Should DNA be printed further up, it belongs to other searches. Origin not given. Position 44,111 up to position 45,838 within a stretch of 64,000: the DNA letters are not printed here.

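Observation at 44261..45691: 476-aa ORF translationally linked to lysS carries RelA/SpoT-like (toxSAS-like) synthetase motifs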

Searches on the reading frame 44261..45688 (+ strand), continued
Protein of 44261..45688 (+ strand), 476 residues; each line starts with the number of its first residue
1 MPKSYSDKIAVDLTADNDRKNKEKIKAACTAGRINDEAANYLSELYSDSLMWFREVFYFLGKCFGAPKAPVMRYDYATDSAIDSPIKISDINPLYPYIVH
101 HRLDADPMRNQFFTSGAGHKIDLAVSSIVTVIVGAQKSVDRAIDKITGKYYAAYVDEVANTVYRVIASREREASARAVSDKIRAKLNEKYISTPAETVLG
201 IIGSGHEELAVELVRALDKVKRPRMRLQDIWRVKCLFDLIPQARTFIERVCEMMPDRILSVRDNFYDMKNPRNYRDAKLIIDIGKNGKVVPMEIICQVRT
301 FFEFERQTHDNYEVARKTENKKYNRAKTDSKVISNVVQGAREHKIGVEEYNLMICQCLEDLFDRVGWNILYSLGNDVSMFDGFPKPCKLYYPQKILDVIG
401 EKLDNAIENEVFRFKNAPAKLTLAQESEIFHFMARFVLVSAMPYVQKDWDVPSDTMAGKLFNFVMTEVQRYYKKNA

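Call 94: find_homologous_proteins(query=L098:12302-14047:-, max_evalue=1e-10)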
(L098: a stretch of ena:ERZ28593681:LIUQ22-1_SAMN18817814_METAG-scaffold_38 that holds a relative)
Query L098:12302-14047:- (582 aa): 8000 proteins with E <= 1e-10 among 8000 candidates; the best 120 are listed.
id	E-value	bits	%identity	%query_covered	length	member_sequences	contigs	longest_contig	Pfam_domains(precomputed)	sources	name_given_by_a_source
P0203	0.0e+0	1268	95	100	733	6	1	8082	PF04607.24,PF13328.13,PF19296.6,PF02824.28,PF01966.29,PF13291.13,PF28438.1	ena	-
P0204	0.0e+0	1260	95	100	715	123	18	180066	PF04607.24,PF13328.13,PF19296.6,PF02824.28,PF01966.29,PF13291.13,PF28438.1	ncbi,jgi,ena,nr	ncbi:MAG: bifunctional (p)ppGpp synthetase/guanosine-3',5'-bis(diphosphate) 3'-pyrophosphohydrolase 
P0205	0.0e+0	1247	93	100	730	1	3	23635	PF04607.24,PF13328.13,PF19296.6,PF02824.28,PF01966.29,PF13291.13,PF28438.1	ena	-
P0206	0.0e+0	1217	90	100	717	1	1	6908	PF04607.24,PF13328.13,PF19296.6,PF02824.28,PF01966.29,PF13291.13,PF28438.1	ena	-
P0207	0.0e+0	1217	90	100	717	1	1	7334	PF04607.24,PF13328.13,PF19296.6,PF02824.28,PF01966.29,PF13291.13,PF28438.1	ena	-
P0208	0.0e+0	1207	90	100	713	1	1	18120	PF04607.24,PF13328.13,PF19296.6,PF02824.28,PF01966.29,PF13291.13,PF01842.32,PF28438.1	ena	-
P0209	0.0e+0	1192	87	100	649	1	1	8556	PF04607.24,PF13328.13,PF19296.6,PF02824.28,PF01966.29,PF13291.13,PF28438.1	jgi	-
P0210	0.0e+0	1187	88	100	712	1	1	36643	PF04607.24,PF13328.13,PF19296.6,PF02824.28,PF01966.29,PF13291.13,PF01842.32,PF28438.1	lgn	-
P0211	0.0e+0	1187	88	100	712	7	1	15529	PF04607.24,PF13328.13,PF19296.6,PF02824.28,PF01966.29,PF13291.13,PF01842.32,PF28438.1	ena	-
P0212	0.0e+0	1185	87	100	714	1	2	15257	PF04607.24,PF13328.13,PF19296.6,PF02824.28,PF01966.29,PF13291.13,PF01842.32,PF28438.1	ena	-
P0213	0.0e+0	1183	88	100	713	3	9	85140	PF04607.24,PF13328.13,PF19296.6,PF02824.28,PF01966.29,PF13291.13,PF28438.1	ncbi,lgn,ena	-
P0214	0.0e+0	1181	87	100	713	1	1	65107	PF04607.24,PF13328.13,PF19296.6,PF02824.28,PF01966.29,PF13291.13,PF01842.32,PF28438.1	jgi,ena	-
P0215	0.0e+0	1180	88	100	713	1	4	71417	PF04607.24,PF13328.13,PF19296.6,PF02824.28,PF01966.29,PF13291.13,PF28438.1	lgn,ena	-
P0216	0.0e+0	1180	88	100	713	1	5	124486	PF04607.24,PF13328.13,PF19296.6,PF02824.28,PF01966.29,PF13291.13,PF28438.1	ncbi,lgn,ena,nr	ncbi:MAG: bifunctional (p)ppGpp synthetase/guanosine-3',5'-bis(diphosphate) 3'-pyrophosphohydrolase 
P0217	0.0e+0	1180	88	100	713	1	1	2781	PF04607.24,PF13328.13,PF19296.6,PF02824.28,PF01966.29,PF13291.13,PF01842.32,PF28438.1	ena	-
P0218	0.0e+0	1180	87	100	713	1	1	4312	PF04607.24,PF13328.13,PF19296.6,PF02824.28,PF01966.29,PF13291.13,PF28438.1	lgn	-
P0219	0.0e+0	1180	87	100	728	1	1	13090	PF04607.24,PF13328.13,PF19296.6,PF02824.28,PF01966.29,PF13291.13,PF01842.32,PF28438.1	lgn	-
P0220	0.0e+0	1179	88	100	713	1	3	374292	PF04607.24,PF13328.13,PF19296.6,PF02824.28,PF01966.29,PF13291.13,PF01842.32,PF28438.1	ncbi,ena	-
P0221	0.0e+0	1173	87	100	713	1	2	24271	PF04607.24,PF13328.13,PF19296.6,PF02824.28,PF01966.29,PF13291.13,PF28438.1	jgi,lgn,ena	-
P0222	0.0e+0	1173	87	100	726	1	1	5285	PF04607.24,PF13328.13,PF19296.6,PF02824.28,PF01966.29,PF13291.13,PF28438.1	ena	-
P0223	0.0e+0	1169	87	100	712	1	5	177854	PF04607.24,PF13328.13,PF19296.6,PF02824.28,PF01966.29,PF13291.13,PF28438.1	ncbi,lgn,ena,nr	ncbi:MAG: bifunctional (p)ppGpp synthetase/guanosine-3',5'-bis(diphosphate) 3'-pyrophosphohydrolase 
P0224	0.0e+0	1167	86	100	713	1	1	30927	PF04607.24,PF13328.13,PF19296.6,PF02824.28,PF01966.29,PF13291.13,PF01842.32,PF28438.1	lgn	-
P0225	0.0e+0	1160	86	100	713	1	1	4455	PF04607.24,PF13328.13,PF19296.6,PF02824.28,PF01966.29,PF13291.13,PF01842.32,PF28438.1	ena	-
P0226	0.0e+0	1158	85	100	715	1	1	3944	PF04607.24,PF13328.13,PF19296.6,PF02824.28,PF01966.29,PF13291.13,PF01842.32,PF28438.1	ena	-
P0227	0.0e+0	1156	85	100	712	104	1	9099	PF04607.24,PF13328.13,PF19296.6,PF02824.28,PF01966.29,PF13291.13,PF28438.1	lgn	-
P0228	0.0e+0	1154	84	100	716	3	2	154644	PF04607.24,PF13328.13,PF19296.6,PF02824.28,PF01966.29,PF13291.13,PF28438.1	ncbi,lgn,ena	-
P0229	0.0e+0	1153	84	100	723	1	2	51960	PF04607.24,PF13328.13,PF19296.6,PF02824.28,PF01966.29,PF13291.13,PF28438.1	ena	-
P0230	0.0e+0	1149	85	100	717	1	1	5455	PF04607.24,PF13328.13,PF19296.6,PF02824.28,PF01966.29,PF13291.13,PF01842.32,PF28438.1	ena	-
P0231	0.0e+0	1148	85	100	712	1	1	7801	PF04607.24,PF13328.13,PF19296.6,PF02824.28,PF01966.29,PF13291.13,PF28438.1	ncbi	-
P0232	0.0e+0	1142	84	100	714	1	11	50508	PF04607.24,PF13328.13,PF19296.6,PF02824.28,PF01966.29,PF13291.13,PF01842.32,PF28438.1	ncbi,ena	-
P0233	0.0e+0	1142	84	100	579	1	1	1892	PF04607.24,PF19296.6,PF02824.28,PF13291.13,PF28438.1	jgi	-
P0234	0.0e+0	1141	84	100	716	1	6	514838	PF04607.24,PF13328.13,PF19296.6,PF02824.28,PF01966.29,PF13291.13,PF01842.32,PF28438.1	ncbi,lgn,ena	-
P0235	0.0e+0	1140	84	100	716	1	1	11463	PF04607.24,PF13328.13,PF19296.6,PF02824.28,PF01966.29,PF13291.13,PF01842.32,PF28438.1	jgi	-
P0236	0.0e+0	1139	84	100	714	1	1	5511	PF04607.24,PF13328.13,PF19296.6,PF02824.28,PF01966.29,PF13291.13,PF01842.32,PF28438.1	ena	-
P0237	0.0e+0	1139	84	100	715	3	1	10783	PF04607.24,PF13328.13,PF19296.6,PF02824.28,PF01966.29,PF13291.13,PF01842.32,PF28438.1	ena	-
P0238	0.0e+0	1139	84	100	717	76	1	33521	PF04607.24,PF13328.13,PF19296.6,PF02824.28,PF01966.29,PF13291.13,PF01842.32,PF28438.1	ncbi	-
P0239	0.0e+0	1138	84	100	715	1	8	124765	PF04607.24,PF13328.13,PF19296.6,PF02824.28,PF01966.29,PF13291.13,PF01842.32,PF28438.1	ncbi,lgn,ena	-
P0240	0.0e+0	1137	84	100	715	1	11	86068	PF04607.24,PF13328.13,PF19296.6,PF02824.28,PF01966.29,PF13291.13,PF01842.32,PF28438.1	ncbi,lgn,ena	-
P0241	0.0e+0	1136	83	100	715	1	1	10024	PF04607.24,PF13328.13,PF19296.6,PF02824.28,PF01966.29,PF13291.13,PF01842.32,PF28438.1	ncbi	-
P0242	0.0e+0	1134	83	100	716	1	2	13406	PF04607.24,PF13328.13,PF19296.6,PF02824.28,PF01966.29,PF13291.13,PF28438.1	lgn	-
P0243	0.0e+0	1134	84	100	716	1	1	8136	PF04607.24,PF13328.13,PF19296.6,PF02824.28,PF01966.29,PF13291.13,PF01842.32,PF28438.1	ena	-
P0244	0.0e+0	1133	83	100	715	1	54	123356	PF04607.24,PF13328.13,PF19296.6,PF02824.28,PF01966.29,PF13291.13,PF01842.32,PF28438.1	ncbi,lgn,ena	-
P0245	0.0e+0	1132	83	100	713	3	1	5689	PF04607.24,PF13328.13,PF19296.6,PF02824.28,PF01966.29,PF13291.13,PF01842.32,PF28438.1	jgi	jgi:GTP pyrophosphokinase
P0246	0.0e+0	1132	84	100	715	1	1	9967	PF04607.24,PF13328.13,PF19296.6,PF02824.28,PF01966.29,PF13291.13,PF01842.32,PF28438.1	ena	-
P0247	0.0e+0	1132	83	100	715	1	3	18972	PF04607.24,PF13328.13,PF19296.6,PF02824.28,PF01966.29,PF13291.13,PF01842.32,PF28438.1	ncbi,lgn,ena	-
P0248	0.0e+0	1131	83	100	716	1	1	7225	PF04607.24,PF13328.13,PF19296.6,PF02824.28,PF01966.29,PF13291.13,PF28438.1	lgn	-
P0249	0.0e+0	1131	83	100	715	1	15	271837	PF04607.24,PF13328.13,PF19296.6,PF02824.28,PF01966.29,PF13291.13,PF28438.1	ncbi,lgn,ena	-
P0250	0.0e+0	1131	83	100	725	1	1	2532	PF04607.24,PF13328.13,PF19296.6,PF02824.28,PF01966.29,PF13291.13,PF28438.1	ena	-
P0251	0.0e+0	1130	83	100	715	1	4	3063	PF04607.24,PF13328.13,PF19296.6,PF02824.28,PF01966.29,PF13291.13,PF01842.32,PF28438.1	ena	-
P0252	0.0e+0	1130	83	100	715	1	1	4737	PF04607.24,PF13328.13,PF19296.6,PF02824.28,PF01966.29,PF13291.13,PF01842.32,PF28438.1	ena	-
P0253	0.0e+0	1129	83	100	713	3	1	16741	PF04607.24,PF13328.13,PF19296.6,PF02824.28,PF01966.29,PF13291.13,PF01842.32,PF28438.1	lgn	-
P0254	0.0e+0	1129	83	100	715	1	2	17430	PF04607.24,PF13328.13,PF19296.6,PF02824.28,PF01966.29,PF13291.13,PF28438.1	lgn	-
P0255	0.0e+0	1127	83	100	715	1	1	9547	PF04607.24,PF13328.13,PF19296.6,PF02824.28,PF01966.29,PF13291.13,PF28438.1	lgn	-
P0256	0.0e+0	1126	83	100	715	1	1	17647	PF04607.24,PF13328.13,PF19296.6,PF02824.28,PF01966.29,PF13291.13,PF01842.32,PF28438.1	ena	-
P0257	0.0e+0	1126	83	100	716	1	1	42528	PF04607.24,PF13328.13,PF19296.6,PF02824.28,PF01966.29,PF13291.13,PF01842.32,PF28438.1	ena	-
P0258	0.0e+0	1125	83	100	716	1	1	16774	PF04607.24,PF13328.13,PF19296.6,PF02824.28,PF01966.29,PF13291.13,PF28438.1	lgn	-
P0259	0.0e+0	1125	82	100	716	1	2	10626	PF04607.24,PF13328.13,PF19296.6,PF02824.28,PF01966.29,PF13291.13,PF01842.32,PF28438.1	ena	-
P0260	0.0e+0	1125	83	100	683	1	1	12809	PF04607.24,PF13328.13,PF19296.6,PF02824.28,PF01966.29,PF13291.13,PF01842.32,PF28438.1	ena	-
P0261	0.0e+0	1125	83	100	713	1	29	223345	PF04607.24,PF13328.13,PF19296.6,PF02824.28,PF01966.29,PF13291.13,PF01842.32,PF28438.1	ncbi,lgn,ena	-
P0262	0.0e+0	1125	83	100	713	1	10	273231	PF04607.24,PF13328.13,PF19296.6,PF02824.28,PF01966.29,PF13291.13,PF01842.32,PF28438.1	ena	-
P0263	0.0e+0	1124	83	100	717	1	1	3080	PF04607.24,PF13328.13,PF19296.6,PF02824.28,PF01966.29,PF13291.13,PF01842.32,PF28438.1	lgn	-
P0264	0.0e+0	1124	83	100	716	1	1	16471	PF04607.24,PF13328.13,PF19296.6,PF02824.28,PF01966.29,PF13291.13,PF01842.32,PF28438.1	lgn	-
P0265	0.0e+0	1124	83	100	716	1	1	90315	PF04607.24,PF13328.13,PF19296.6,PF02824.28,PF01966.29,PF22629.3,PF13291.13,PF01842.32,PF28438.1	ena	-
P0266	0.0e+0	1123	83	100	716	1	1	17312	PF04607.24,PF13328.13,PF19296.6,PF02824.28,PF01966.29,PF13291.13,PF01842.32,PF28438.1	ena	-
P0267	0.0e+0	1123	83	100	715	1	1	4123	PF04607.24,PF13328.13,PF19296.6,PF02824.28,PF01966.29,PF13291.13,PF01842.32,PF28438.1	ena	-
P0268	0.0e+0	1123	83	100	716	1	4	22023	PF04607.24,PF13328.13,PF19296.6,PF02824.28,PF01966.29,PF13291.13,PF01842.32,PF28438.1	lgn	-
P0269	0.0e+0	1123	83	100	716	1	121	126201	PF04607.24,PF13328.13,PF19296.6,PF02824.28,PF01966.29,PF13291.13,PF01842.32,PF28438.1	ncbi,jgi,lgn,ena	-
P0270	0.0e+0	1123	83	100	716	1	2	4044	PF04607.24,PF13328.13,PF19296.6,PF02824.28,PF01966.29,PF13291.13,PF01842.32,PF28438.1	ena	-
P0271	0.0e+0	1123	83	100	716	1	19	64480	PF04607.24,PF13328.13,PF19296.6,PF02824.28,PF01966.29,PF22629.3,PF13291.13,PF01842.32,PF28438.1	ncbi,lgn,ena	-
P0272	0.0e+0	1123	82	100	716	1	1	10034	PF04607.24,PF13328.13,PF19296.6,PF02824.28,PF01966.29,PF13291.13,PF01842.32,PF28438.1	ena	-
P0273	0.0e+0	1123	83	100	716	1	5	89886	PF04607.24,PF13328.13,PF19296.6,PF02824.28,PF01966.29,PF13291.13,PF28438.1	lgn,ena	-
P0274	0.0e+0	1123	82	100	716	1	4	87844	PF04607.24,PF13328.13,PF19296.6,PF02824.28,PF01966.29,PF13291.13,PF01842.32,PF28438.1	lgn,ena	-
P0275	0.0e+0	1122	82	100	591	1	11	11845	PF04607.24,PF13328.13,PF19296.6,PF02824.28,PF13291.13,PF01842.32,PF28438.1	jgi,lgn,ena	-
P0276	0.0e+0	1122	82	100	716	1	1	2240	PF04607.24,PF13328.13,PF19296.6,PF02824.28,PF01966.29,PF13291.13,PF01842.32,PF28438.1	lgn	-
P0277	0.0e+0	1122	83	100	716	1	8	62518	PF04607.24,PF13328.13,PF19296.6,PF02824.28,PF01966.29,PF13291.13,PF01842.32,PF28438.1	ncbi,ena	-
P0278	0.0e+0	1122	82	100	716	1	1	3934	PF04607.24,PF13328.13,PF19296.6,PF02824.28,PF01966.29,PF22629.3,PF13291.13,PF01842.32,PF28438.1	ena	-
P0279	0.0e+0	1122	82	100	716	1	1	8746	PF04607.24,PF13328.13,PF19296.6,PF02824.28,PF01966.29,PF13291.13,PF01842.32,PF28438.1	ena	-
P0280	0.0e+0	1122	83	100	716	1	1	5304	PF04607.24,PF13328.13,PF19296.6,PF02824.28,PF01966.29,PF13291.13,PF01842.32,PF28438.1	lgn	-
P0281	0.0e+0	1122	82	100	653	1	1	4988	PF04607.24,PF13328.13,PF19296.6,PF02824.28,PF01966.29,PF13291.13,PF01842.32,PF28438.1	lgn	-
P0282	0.0e+0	1122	82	100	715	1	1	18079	PF04607.24,PF13328.13,PF19296.6,PF02824.28,PF01966.29,PF13291.13,PF28438.1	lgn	-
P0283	0.0e+0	1122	82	100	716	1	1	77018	PF04607.24,PF13328.13,PF19296.6,PF02824.28,PF01966.29,PF22629.3,PF13291.13,PF01842.32,PF28438.1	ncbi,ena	-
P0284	0.0e+0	1122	82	100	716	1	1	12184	PF04607.24,PF13328.13,PF19296.6,PF02824.28,PF01966.29,PF13291.13,PF01842.32,PF28438.1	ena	-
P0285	0.0e+0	1122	82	100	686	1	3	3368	PF04607.24,PF13328.13,PF19296.6,PF02824.28,PF01966.29,PF13291.13,PF01842.32,PF28438.1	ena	-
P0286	0.0e+0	1122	82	100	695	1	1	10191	PF04607.24,PF13328.13,PF19296.6,PF02824.28,PF13291.13,PF28438.1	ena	-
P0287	0.0e+0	1122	82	100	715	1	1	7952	PF04607.24,PF13328.13,PF19296.6,PF02824.28,PF01966.29,PF13291.13,PF01842.32,PF28438.1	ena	-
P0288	0.0e+0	1122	82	100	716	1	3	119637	PF04607.24,PF13328.13,PF19296.6,PF02824.28,PF01966.29,PF13291.13,PF01842.32,PF28438.1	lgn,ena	-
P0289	0.0e+0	1122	82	100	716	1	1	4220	PF04607.24,PF13328.13,PF19296.6,PF02824.28,PF01966.29,PF13291.13,PF01842.32,PF28438.1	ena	-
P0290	0.0e+0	1122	82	100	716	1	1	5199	PF04607.24,PF13328.13,PF19296.6,PF02824.28,PF01966.29,PF13291.13,PF01842.32,PF28438.1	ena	-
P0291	0.0e+0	1122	82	100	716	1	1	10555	PF04607.24,PF13328.13,PF19296.6,PF02824.28,PF01966.29,PF13291.13,PF01842.32,PF28438.1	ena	-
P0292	0.0e+0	1122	82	100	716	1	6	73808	PF04607.24,PF13328.13,PF19296.6,PF02824.28,PF01966.29,PF13291.13,PF01842.32,PF28438.1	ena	-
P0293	0.0e+0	1122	82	100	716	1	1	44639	PF04607.24,PF13328.13,PF19296.6,PF02824.28,PF01966.29,PF13291.13,PF01842.32,PF28438.1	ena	-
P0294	0.0e+0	1122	82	100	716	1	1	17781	PF04607.24,PF13328.13,PF19296.6,PF02824.28,PF01966.29,PF13291.13,PF01842.32,PF28438.1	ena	-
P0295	0.0e+0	1122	82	100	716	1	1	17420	PF04607.24,PF13328.13,PF19296.6,PF02824.28,PF01966.29,PF13291.13,PF01842.32,PF28438.1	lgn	-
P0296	0.0e+0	1122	82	100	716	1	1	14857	PF04607.24,PF13328.13,PF19296.6,PF02824.28,PF01966.29,PF13291.13,PF01842.32,PF28438.1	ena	-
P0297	0.0e+0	1122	82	100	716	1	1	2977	PF04607.24,PF13328.13,PF19296.6,PF02824.28,PF01966.29,PF13291.13,PF01842.32,PF28438.1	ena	-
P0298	0.0e+0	1122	82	100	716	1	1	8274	PF04607.24,PF13328.13,PF19296.6,PF02824.28,PF01966.29,PF13291.13,PF01842.32,PF28438.1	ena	-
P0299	0.0e+0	1122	82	100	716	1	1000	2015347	PF04607.24,PF13328.13,PF19296.6,PF02824.28,PF01966.29,PF13291.13,PF01842.32,PF28438.1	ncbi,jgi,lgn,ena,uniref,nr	ncbi:MAG: bifunctional (p)ppGpp synthetase/guanosine-3',5'-bis(diphosphate) 3'-pyrophosphohydrolase 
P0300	0.0e+0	1122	82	100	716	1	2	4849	PF04607.24,PF13328.13,PF19296.6,PF02824.28,PF01966.29,PF13291.13,PF01842.32,PF28438.1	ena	-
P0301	0.0e+0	1122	82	100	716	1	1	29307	PF04607.24,PF13328.13,PF19296.6,PF02824.28,PF01966.29,PF13291.13,PF01842.32,PF28438.1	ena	-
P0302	0.0e+0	1122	82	100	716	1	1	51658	PF04607.24,PF13328.13,PF19296.6,PF02824.28,PF01966.29,PF13291.13,PF01842.32,PF28438.1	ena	-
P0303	0.0e+0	1122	82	100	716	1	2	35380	PF04607.24,PF13328.13,PF19296.6,PF02824.28,PF01966.29,PF13291.13,PF01842.32,PF28438.1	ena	-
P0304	0.0e+0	1122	82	100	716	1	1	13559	PF04607.24,PF13328.13,PF19296.6,PF02824.28,PF01966.29,PF13291.13,PF01842.32,PF28438.1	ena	-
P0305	0.0e+0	1122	82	100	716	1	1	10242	PF04607.24,PF13328.13,PF19296.6,PF02824.28,PF01966.29,PF13291.13,PF01842.32,PF28438.1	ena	-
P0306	0.0e+0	1122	82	100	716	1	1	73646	PF04607.24,PF13328.13,PF19296.6,PF02824.28,PF01966.29,PF13291.13,PF01842.32,PF28438.1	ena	-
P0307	0.0e+0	1122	82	100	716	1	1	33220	PF04607.24,PF13328.13,PF19296.6,PF02824.28,PF01966.29,PF13291.13,PF01842.32,PF28438.1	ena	-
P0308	0.0e+0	1122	82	100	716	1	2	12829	PF04607.24,PF13328.13,PF19296.6,PF02824.28,PF01966.29,PF13291.13,PF01842.32,PF28438.1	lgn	-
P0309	0.0e+0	1122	82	100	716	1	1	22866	PF04607.24,PF13328.13,PF19296.6,PF02824.28,PF01966.29,PF13291.13,PF28438.1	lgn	-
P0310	0.0e+0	1122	82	100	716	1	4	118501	PF04607.24,PF13328.13,PF19296.6,PF02824.28,PF01966.29,PF22629.3,PF13291.13,PF01842.32,PF28438.1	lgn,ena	-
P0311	0.0e+0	1122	82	100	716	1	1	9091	PF04607.24,PF13328.13,PF19296.6,PF02824.28,PF01966.29,PF13291.13,PF28438.1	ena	-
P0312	0.0e+0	1121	82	100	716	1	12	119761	PF04607.24,PF13328.13,PF19296.6,PF02824.28,PF01966.29,PF13291.13,PF01842.32,PF28438.1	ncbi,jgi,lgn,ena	-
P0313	0.0e+0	1121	82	100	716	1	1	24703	PF04607.24,PF13328.13,PF19296.6,PF02824.28,PF01966.29,PF22629.3,PF13291.13,PF01842.32,PF28438.1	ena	-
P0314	0.0e+0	1121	82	100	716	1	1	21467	PF04607.24,PF13328.13,PF19296.6,PF02824.28,PF01966.29,PF13291.13,PF01842.32,PF28438.1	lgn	-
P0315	0.0e+0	1121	83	100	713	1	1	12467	PF04607.24,PF13328.13,PF19296.6,PF02824.28,PF01966.29,PF13291.13,PF01842.32,PF28438.1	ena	-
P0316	0.0e+0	1121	82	100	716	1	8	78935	PF04607.24,PF13328.13,PF19296.6,PF02824.28,PF01966.29,PF22629.3,PF13291.13,PF01842.32,PF28438.1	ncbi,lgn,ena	-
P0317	0.0e+0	1121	82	100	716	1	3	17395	PF04607.24,PF13328.13,PF19296.6,PF02824.28,PF01966.29,PF13291.13,PF01842.32,PF28438.1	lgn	-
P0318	0.0e+0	1121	82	100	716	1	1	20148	PF04607.24,PF13328.13,PF19296.6,PF02824.28,PF01966.29,PF13291.13,PF01842.32,PF28438.1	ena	-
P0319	0.0e+0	1121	82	100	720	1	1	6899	PF04607.24,PF13328.13,PF19296.6,PF02824.28,PF01966.29,PF13291.13,PF01842.32,PF28438.1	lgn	-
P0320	0.0e+0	1121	82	100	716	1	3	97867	PF04607.24,PF13328.13,PF19296.6,PF02824.28,PF01966.29,PF13291.13,PF01842.32,PF28438.1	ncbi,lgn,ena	-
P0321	0.0e+0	1121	82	100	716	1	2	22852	PF04607.24,PF13328.13,PF19296.6,PF02824.28,PF01966.29,PF13291.13,PF01842.32,PF28438.1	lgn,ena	-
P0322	0.0e+0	1121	82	100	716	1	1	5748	PF04607.24,PF13328.13,PF19296.6,PF02824.28,PF01966.29,PF13291.13,PF01842.32,PF28438.1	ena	-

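Call 98: find_encoding_contigs(protein=P0125, flank=10000, max_places=1)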
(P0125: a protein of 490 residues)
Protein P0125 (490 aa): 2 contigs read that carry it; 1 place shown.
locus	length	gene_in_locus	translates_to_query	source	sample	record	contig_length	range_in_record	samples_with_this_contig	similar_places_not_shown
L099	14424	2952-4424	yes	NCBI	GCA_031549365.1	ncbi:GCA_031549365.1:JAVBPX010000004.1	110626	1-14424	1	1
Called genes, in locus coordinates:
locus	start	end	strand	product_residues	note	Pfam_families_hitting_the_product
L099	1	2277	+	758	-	?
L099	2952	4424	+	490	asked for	-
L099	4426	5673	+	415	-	PF01136:Peptidase_U32, PF16325:Peptidase_U32_C (faint)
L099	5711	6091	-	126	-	-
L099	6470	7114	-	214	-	PF01728:FtsJ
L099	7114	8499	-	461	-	PF02881:SRP54_N, PF00448:SRP54, PF01656:CbiA (weak), PF02978:SRP_SPB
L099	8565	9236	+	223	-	-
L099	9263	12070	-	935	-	PF00005:ABC_tran (faint), PF02463:SMC_N (faint), PF13191:AAA_16 (faint), PF13304:AAA_21 (faint), PF13481:AAA_25 (faint), PF13555:AAA_29 (faint), PF17760:UvrA_inter, PF17755:UvrA_DNA-bind, +2 more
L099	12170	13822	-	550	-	PF02463:SMC_N, PF13175:AAA_15 (weak), PF13476:AAA_23, PF13304:AAA_21 (faint)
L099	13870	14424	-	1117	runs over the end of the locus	PF00580:UvrD-helicase, PF13245:AAA_19 (faint), PF13361:UvrD_C, PF13538:UvrD_C_2 (faint)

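Call 99: find_encoding_contigs(protein=P0122, flank=10000, max_places=1)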
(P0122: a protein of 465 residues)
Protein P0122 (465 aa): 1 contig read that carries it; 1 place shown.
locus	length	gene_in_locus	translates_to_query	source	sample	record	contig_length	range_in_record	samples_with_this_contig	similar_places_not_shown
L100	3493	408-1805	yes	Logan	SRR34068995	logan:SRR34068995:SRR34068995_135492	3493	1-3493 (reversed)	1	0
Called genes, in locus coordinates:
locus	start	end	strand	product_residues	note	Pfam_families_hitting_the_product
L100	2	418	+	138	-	?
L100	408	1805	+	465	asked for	-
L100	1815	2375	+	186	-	PF20815:GIY_YIG_2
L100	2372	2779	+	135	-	PF21818:DUF6884, PF03883:H2O2_YaaD (weak)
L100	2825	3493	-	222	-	?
